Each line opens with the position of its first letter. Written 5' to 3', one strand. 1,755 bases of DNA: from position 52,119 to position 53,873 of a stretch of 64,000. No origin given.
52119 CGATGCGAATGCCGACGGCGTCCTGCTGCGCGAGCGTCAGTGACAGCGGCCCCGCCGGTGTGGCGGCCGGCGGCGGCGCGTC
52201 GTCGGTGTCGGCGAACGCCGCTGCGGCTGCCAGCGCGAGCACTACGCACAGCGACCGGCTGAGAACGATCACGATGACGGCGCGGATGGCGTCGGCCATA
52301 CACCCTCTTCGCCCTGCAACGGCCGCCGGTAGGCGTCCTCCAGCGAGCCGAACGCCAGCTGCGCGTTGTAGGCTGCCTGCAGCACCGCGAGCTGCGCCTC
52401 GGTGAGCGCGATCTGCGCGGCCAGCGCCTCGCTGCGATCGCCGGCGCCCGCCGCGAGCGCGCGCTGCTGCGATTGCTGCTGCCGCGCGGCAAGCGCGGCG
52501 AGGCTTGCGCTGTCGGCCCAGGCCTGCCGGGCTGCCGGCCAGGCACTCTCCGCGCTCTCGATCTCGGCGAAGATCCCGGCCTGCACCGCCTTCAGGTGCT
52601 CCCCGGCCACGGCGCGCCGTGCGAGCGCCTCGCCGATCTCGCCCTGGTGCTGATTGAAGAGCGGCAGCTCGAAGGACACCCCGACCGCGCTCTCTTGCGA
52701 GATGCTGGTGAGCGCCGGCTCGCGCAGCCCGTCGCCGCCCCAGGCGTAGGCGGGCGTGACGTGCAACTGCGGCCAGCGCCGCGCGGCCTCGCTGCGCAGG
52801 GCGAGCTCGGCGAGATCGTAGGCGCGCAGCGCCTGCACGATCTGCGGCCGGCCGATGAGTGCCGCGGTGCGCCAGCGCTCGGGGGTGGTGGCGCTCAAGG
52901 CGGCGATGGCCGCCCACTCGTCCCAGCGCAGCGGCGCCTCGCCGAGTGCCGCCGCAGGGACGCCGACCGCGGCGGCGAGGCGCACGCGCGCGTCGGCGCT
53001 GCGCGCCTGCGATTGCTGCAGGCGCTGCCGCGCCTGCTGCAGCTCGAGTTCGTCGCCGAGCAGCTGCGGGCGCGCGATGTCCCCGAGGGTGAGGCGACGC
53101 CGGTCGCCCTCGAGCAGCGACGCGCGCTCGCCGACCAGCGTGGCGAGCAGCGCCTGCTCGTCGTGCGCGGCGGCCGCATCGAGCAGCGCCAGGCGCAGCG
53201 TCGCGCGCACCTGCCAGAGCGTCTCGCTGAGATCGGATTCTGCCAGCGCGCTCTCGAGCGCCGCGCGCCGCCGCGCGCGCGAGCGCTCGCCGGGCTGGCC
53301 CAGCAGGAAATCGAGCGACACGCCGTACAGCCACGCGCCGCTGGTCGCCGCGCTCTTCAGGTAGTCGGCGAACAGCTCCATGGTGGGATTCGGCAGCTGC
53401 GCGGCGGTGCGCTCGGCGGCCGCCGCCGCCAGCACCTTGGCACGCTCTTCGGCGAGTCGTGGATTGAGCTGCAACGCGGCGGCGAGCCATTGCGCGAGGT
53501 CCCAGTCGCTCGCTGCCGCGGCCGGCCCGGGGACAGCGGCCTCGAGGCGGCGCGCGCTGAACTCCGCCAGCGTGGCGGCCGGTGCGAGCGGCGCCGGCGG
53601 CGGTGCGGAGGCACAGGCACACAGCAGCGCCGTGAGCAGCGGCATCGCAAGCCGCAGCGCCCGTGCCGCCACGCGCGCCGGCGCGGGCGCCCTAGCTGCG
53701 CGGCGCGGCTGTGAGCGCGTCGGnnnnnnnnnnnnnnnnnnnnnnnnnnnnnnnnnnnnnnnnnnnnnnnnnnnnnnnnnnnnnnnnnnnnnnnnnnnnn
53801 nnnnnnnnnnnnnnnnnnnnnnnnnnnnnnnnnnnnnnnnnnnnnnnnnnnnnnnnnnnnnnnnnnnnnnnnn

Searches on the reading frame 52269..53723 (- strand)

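Call 71: search_protein_families(library=pfam, proteins=[window:52269-53723:-], max_evalue=0.000001)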
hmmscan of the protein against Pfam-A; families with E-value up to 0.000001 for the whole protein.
window:52269-53723:- (484 aa): 1 family
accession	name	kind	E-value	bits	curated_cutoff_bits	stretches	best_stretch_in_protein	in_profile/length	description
PF02321.23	OEP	-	1.2e-28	100.6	22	2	282-457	2-178/187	Outer membrane efflux protein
